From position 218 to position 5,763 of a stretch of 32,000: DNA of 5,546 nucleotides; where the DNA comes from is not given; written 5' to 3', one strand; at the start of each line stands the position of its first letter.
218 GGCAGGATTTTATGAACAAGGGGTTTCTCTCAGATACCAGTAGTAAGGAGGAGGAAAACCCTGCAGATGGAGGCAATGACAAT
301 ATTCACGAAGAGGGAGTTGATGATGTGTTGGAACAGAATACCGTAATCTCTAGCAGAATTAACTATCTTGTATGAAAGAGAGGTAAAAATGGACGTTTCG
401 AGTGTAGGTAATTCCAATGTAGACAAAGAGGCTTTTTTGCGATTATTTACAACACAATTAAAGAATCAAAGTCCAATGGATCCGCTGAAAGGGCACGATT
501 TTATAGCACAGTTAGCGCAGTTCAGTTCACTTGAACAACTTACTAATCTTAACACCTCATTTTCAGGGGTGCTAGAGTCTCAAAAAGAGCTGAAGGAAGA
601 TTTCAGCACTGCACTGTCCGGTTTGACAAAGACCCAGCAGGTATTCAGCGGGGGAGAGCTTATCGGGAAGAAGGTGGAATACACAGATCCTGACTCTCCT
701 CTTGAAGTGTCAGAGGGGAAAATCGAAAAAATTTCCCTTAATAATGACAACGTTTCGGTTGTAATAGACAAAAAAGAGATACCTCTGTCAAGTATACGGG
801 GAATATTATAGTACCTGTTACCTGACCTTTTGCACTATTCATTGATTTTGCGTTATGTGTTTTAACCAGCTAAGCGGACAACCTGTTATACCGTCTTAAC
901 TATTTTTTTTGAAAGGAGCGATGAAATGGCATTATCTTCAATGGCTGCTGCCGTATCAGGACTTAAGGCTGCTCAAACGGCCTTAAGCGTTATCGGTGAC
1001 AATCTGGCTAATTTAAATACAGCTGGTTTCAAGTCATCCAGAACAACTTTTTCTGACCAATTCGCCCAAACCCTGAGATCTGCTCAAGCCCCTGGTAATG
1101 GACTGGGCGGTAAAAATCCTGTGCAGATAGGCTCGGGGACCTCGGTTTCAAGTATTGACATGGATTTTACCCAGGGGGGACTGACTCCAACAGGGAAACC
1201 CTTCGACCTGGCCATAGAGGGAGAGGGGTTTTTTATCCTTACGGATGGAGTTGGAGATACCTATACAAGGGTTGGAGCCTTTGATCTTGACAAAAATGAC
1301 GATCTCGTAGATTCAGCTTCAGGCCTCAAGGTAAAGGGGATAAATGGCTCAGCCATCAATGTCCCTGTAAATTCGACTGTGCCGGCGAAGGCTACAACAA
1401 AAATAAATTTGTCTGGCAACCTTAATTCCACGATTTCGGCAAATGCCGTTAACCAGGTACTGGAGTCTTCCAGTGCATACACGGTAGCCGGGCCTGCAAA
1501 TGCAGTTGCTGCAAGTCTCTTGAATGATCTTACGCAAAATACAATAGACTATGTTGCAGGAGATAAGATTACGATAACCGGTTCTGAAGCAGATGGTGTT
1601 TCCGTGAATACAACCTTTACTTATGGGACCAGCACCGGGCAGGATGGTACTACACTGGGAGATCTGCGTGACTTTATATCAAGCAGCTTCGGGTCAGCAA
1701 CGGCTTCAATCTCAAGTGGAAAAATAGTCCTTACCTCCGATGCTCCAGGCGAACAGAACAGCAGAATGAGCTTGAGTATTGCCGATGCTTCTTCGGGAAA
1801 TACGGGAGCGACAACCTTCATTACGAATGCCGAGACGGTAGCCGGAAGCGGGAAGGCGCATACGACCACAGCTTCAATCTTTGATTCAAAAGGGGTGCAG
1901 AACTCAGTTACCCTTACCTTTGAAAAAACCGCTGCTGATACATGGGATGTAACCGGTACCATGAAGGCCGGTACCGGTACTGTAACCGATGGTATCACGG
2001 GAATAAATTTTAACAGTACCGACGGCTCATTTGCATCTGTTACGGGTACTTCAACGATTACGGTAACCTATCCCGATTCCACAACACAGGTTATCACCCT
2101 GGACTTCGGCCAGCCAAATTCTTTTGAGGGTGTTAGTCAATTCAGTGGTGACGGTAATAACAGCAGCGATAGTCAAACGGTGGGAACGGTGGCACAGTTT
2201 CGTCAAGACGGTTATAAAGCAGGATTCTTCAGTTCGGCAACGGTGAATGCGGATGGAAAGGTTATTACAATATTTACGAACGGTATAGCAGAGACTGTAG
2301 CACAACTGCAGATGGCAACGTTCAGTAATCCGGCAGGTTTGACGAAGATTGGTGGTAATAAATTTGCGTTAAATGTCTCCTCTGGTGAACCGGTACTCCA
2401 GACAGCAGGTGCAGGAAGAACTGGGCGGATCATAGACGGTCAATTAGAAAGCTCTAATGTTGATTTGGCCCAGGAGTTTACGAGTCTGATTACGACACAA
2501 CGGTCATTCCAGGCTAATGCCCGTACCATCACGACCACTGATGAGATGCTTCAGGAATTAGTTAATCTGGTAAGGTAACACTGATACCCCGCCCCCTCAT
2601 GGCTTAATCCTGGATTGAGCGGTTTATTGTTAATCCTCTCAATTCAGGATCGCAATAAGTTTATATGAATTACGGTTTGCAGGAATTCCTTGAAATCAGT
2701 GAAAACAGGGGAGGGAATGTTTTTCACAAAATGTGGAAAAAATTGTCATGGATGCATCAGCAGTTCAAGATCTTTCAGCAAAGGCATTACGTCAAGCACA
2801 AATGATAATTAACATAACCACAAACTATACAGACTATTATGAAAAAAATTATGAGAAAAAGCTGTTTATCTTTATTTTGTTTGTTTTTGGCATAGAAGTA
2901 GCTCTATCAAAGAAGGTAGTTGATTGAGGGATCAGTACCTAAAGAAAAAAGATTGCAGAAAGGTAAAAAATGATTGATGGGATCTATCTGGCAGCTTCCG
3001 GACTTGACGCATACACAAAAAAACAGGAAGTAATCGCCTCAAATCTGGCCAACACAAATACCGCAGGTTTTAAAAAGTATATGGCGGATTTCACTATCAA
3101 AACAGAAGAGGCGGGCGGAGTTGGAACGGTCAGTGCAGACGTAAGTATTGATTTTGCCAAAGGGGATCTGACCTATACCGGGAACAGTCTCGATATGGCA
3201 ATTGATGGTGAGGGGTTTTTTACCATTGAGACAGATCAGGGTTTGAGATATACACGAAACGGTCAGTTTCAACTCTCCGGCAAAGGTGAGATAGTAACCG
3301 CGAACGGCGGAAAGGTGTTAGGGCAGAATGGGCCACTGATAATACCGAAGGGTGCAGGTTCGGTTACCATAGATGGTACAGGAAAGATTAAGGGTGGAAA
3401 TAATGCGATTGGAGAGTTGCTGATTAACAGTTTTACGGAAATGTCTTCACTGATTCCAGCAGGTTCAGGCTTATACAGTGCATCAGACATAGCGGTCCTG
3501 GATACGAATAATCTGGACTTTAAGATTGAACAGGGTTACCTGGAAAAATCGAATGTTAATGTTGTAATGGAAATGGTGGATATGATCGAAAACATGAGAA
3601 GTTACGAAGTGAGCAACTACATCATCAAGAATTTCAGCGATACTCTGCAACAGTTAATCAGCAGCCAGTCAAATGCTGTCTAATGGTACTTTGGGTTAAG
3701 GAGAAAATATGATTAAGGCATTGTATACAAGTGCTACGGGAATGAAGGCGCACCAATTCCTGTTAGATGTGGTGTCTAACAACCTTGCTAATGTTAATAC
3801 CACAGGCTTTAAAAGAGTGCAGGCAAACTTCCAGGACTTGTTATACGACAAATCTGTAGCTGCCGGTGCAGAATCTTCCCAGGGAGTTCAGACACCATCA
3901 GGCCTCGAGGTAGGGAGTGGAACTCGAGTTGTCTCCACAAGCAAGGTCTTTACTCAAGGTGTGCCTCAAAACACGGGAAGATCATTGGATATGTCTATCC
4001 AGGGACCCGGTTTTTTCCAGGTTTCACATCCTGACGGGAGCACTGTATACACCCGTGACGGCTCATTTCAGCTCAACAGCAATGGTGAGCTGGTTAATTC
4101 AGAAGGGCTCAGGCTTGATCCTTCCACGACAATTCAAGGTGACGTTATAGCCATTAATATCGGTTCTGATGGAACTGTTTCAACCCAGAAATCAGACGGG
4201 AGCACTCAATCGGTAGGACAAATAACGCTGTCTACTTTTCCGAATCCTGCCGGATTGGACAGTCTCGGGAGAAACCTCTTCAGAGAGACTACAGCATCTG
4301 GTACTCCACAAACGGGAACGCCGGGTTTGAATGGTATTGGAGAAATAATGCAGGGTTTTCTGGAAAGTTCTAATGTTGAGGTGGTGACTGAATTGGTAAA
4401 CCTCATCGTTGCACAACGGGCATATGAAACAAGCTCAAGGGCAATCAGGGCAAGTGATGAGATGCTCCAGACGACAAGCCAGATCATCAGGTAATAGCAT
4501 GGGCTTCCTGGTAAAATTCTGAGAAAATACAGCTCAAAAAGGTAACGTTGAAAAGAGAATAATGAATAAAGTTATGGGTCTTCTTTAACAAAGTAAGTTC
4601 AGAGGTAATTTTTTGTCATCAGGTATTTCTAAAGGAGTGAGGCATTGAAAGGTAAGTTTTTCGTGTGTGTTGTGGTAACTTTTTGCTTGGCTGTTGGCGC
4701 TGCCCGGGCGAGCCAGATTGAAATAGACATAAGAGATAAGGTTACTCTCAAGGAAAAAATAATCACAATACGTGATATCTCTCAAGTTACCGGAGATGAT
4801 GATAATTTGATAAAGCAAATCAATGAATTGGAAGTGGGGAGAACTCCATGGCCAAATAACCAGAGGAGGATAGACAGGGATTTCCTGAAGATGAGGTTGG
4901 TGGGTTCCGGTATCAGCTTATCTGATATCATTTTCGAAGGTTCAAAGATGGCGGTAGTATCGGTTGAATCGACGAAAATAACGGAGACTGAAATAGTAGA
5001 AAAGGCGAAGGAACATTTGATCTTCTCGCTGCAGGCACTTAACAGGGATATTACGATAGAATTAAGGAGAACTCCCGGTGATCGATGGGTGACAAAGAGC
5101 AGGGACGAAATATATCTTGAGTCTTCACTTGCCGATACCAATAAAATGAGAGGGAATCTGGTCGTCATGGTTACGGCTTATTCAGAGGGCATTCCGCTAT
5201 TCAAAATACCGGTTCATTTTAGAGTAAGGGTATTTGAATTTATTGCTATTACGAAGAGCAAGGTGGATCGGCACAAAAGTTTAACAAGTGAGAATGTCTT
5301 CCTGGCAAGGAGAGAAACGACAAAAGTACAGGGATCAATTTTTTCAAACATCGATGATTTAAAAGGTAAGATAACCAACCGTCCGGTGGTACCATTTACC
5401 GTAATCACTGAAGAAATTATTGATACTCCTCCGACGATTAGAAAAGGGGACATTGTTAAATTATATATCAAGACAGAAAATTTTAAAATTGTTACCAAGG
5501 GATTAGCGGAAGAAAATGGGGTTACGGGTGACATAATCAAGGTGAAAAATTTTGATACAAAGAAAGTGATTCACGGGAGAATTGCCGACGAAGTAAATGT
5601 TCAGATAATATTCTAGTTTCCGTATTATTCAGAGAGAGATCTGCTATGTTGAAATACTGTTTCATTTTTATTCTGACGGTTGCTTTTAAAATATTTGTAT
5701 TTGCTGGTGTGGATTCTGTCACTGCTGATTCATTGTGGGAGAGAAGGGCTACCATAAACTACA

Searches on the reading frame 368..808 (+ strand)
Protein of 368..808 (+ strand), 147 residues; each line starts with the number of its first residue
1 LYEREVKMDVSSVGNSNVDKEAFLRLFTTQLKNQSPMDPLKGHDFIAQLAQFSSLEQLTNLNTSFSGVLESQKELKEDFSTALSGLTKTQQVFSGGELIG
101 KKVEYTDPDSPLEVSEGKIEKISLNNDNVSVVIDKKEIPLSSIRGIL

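Call 84: search_protein_families(library=pfam, proteins=[window:368-808:+], max_evalue=0.01)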
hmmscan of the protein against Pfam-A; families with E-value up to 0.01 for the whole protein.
window:368-808:+ (147 aa): 1 family
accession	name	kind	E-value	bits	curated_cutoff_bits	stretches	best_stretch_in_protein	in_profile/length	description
PF03963.19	FlgD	-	9.4e-20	71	27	1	11-65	19-73/75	Flagellar hook capping protein - N-terminal region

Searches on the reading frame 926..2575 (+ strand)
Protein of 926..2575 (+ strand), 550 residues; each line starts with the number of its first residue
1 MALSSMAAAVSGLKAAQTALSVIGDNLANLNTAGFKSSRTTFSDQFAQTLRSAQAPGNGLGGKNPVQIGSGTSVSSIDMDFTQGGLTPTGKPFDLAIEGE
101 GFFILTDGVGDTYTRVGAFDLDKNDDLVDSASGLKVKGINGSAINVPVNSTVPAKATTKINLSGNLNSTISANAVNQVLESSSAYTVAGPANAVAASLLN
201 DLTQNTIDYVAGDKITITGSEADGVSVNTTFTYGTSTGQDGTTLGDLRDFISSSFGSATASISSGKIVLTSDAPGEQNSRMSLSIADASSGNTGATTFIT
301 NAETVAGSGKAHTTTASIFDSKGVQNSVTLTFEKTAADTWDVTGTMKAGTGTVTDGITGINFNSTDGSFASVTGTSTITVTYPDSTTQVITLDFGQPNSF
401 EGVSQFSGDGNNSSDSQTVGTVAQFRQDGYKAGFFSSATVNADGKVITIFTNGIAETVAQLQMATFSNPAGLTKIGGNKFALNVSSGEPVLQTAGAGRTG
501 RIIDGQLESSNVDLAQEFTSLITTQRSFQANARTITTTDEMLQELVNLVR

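Call 7: search_protein_families(library=pfam, proteins=[window:926-2575:+], max_evalue=0.001)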
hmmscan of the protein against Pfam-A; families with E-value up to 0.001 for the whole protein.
window:926-2575:+ (550 aa): 3 families
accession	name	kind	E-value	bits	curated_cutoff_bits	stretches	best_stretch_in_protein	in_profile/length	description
PF06429.18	Flg_bbr_C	-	1.7e-17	63.1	23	1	505-548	3-46/46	Flagellar basal body rod FlgEFG protein C-terminal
PF22692.1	LlgE_F_G_D1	-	6.8e-11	42.6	27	1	96-151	1-52/64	Flagellar hook protein FlgE/F/G D1 domain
PF00460.25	Flg_bb_rod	-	6.9e-10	39.1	20.7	1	8-36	3-31/31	Flagella basal body rod protein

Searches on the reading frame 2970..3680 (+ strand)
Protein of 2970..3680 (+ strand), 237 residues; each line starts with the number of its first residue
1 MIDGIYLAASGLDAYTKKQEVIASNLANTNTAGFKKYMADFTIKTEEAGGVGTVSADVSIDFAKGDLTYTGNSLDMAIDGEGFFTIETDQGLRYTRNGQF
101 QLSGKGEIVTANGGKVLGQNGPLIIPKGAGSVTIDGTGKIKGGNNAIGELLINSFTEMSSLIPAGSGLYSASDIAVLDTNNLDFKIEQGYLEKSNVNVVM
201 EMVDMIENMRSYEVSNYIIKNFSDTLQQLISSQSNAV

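Call 7: search_protein_families(library=pfam, proteins=[window:2970-3680:+], max_evalue=0.001)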
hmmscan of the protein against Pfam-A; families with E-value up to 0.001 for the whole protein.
window:2970-3680:+ (237 aa): 3 families
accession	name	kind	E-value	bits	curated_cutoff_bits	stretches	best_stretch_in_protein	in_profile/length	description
PF22692.1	LlgE_F_G_D1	-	4.3e-16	59.2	27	1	77-141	1-63/64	Flagellar hook protein FlgE/F/G D1 domain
PF06429.18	Flg_bbr_C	-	1.2e-13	50.8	23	1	188-231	2-45/46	Flagellar basal body rod FlgEFG protein C-terminal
PF00460.25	Flg_bb_rod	-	2.4e-09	37.4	20.7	1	5-35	1-31/31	Flagella basal body rod protein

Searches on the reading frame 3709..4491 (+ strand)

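Call 7: search_protein_families(library=pfam, proteins=[window:3709-4491:+], max_evalue=0.001)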
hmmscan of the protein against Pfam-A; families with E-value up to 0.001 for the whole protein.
window:3709-4491:+ (261 aa): 3 families
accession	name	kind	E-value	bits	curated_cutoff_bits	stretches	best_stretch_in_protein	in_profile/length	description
PF22692.1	LlgE_F_G_D1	-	1.9e-22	79.6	27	1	97-158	2-63/64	Flagellar hook protein FlgE/F/G D1 domain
PF06429.18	Flg_bbr_C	-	8.3e-20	70.5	23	1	214-259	1-46/46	Flagellar basal body rod FlgEFG protein C-terminal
PF00460.25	Flg_bb_rod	-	6.6e-11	42.4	20.7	1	5-35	1-31/31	Flagella basal body rod protein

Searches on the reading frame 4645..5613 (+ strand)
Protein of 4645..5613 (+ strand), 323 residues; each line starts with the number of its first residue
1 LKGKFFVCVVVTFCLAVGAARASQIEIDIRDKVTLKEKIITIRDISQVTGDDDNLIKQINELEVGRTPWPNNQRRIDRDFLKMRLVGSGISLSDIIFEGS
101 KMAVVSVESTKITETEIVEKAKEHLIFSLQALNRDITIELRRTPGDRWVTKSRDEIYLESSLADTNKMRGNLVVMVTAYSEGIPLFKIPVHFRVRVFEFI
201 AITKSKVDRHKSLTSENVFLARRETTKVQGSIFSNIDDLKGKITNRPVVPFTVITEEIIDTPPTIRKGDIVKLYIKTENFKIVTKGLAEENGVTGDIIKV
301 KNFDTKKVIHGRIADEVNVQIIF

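Call 7: search_protein_families(library=pfam, proteins=[window:4645-5613:+], max_evalue=0.001)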
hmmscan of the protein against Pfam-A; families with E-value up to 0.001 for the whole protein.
window:4645-5613:+ (323 aa): 2 families
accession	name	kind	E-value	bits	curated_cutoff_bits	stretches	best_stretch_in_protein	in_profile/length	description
PF13144.11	ChapFlgA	-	4.9e-25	88.4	23.8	1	201-321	4-122/122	Chaperone for flagella basal body P-ring formation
PF12164.13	SporV_AA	-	7.7e-05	23.4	25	1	27-108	6-87/90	Stage V sporulation protein AA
